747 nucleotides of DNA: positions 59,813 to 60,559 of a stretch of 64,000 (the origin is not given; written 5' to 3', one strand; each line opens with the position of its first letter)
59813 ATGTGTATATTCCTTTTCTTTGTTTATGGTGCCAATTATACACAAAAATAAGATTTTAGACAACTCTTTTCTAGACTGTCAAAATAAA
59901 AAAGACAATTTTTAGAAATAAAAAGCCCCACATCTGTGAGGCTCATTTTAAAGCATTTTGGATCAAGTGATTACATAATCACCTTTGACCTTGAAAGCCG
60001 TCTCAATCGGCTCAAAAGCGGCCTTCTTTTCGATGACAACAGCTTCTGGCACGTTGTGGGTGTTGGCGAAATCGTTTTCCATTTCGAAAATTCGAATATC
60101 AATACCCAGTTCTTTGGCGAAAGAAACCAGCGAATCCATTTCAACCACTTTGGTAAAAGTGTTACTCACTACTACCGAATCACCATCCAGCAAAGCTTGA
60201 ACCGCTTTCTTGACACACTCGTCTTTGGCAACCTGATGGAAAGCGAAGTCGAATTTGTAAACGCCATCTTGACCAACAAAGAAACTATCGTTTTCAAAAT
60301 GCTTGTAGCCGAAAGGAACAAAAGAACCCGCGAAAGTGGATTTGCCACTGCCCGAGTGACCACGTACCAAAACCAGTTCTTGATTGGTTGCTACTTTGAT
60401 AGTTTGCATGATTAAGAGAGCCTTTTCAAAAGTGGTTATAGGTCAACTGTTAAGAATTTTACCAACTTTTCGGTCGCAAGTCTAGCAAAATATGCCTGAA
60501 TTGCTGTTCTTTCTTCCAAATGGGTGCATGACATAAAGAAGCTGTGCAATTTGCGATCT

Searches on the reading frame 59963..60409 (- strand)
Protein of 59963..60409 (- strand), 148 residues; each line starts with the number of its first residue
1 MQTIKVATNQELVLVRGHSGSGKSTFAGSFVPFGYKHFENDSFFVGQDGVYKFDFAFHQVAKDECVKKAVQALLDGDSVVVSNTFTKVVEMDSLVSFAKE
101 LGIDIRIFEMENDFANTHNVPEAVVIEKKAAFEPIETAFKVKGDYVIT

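Call 4: search_protein_families(library=pfam, proteins=[window:59963-60409:-], max_evalue=0.01)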
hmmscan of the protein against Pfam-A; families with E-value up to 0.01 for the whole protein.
window:59963-60409:- (148 aa): 3 families
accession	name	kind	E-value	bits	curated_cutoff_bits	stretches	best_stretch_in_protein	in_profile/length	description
PF13671.12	AAA_33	-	3.7e-09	37.5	27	1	12-111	1-105/143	AAA domain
PF06745.19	ATPase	-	0.00047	20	26.6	1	10-46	19-55/231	KaiC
PF13555.12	AAA_29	-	0.005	17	27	0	3-26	16-38/61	P-loop containing region of AAA domain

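Call 7: search_protein_families(library=ncbifam, proteins=[window:59963-60409:-], max_evalue=0.01)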
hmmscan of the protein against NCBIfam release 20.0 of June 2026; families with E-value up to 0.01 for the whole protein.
window:59963-60409:- (148 aa): 4 families
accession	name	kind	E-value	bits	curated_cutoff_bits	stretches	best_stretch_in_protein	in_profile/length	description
TIGR01663.1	PNK-3'Pase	equivalog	6.6e-07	28.1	502.8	1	8-116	362-455/520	bifunctional polynucleotide phosphatase/kinase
NF005115.0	PRK06547.1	equivalog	0.00031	20.2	173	1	6-50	11-57/172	hypothetical protein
NF005255.0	PRK06762.2-2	equivalog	0.002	18.1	140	1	10-52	3-41/163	hypothetical protein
NF005253.0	PRK06762.1-4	equivalog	0.0098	16.1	159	0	11-51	3-39/166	hypothetical protein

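Call 8: search_protein_families(library=phrogs, proteins=[window:59963-60409:-], max_evalue=0.001)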
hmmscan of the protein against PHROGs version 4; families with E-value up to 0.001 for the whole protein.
window:59963-60409:- (148 aa): 2 families
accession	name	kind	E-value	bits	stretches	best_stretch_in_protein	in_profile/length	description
phrog_2071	-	other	1e-21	79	1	8-131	14-140/282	ATPase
phrog_505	-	other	2.3e-07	31.6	1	10-115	2-114/295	polynucleotide kinase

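Call 39: search_solved_structures(query=window:59963-60409:-, max_evalue=0.01, show_alignments=2)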
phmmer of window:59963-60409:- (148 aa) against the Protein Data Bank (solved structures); distinct sequences matched with E-value up to 0.01: 5.
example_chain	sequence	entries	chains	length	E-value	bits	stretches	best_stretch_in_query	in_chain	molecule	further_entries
3u7g_A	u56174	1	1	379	0.0029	21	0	7-109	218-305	Bifunctional polynucleotide phosphatase/kinase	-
3u7e_B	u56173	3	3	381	0.003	21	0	7-109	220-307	Bifunctional polynucleotide phosphatase/kinase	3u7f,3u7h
1yj5_A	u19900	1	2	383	0.003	21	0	7-109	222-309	5' polynucleotide kinase-3' phosphatase catalytic domain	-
3zvl_A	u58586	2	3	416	0.0038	20.6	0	7-109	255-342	BIFUNCTIONAL POLYNUCLEOTIDE PHOSPHATASE/KINASE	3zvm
3zvn_A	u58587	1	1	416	0.0038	20.6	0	7-109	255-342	BIFUNCTIONAL POLYNUCLEOTIDE PHOSPHATASE/KINASE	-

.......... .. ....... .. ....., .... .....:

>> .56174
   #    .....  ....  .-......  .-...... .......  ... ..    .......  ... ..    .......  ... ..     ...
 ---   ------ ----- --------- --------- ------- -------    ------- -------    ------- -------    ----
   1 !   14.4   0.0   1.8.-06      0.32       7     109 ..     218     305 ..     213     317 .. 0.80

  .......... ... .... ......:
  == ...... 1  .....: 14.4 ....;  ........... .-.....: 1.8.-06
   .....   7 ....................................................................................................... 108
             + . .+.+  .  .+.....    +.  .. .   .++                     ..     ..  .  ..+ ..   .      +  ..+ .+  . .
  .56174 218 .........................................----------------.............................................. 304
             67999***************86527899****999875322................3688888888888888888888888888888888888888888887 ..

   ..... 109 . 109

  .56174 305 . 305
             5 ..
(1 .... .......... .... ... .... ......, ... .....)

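Call 98: search_protein_families(library=padloc, max_evalue=0.001, proteins=[window:59963-60409:-])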
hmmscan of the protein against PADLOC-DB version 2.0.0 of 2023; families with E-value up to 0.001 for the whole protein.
window:59963-60409:- (148 aa): 0 families
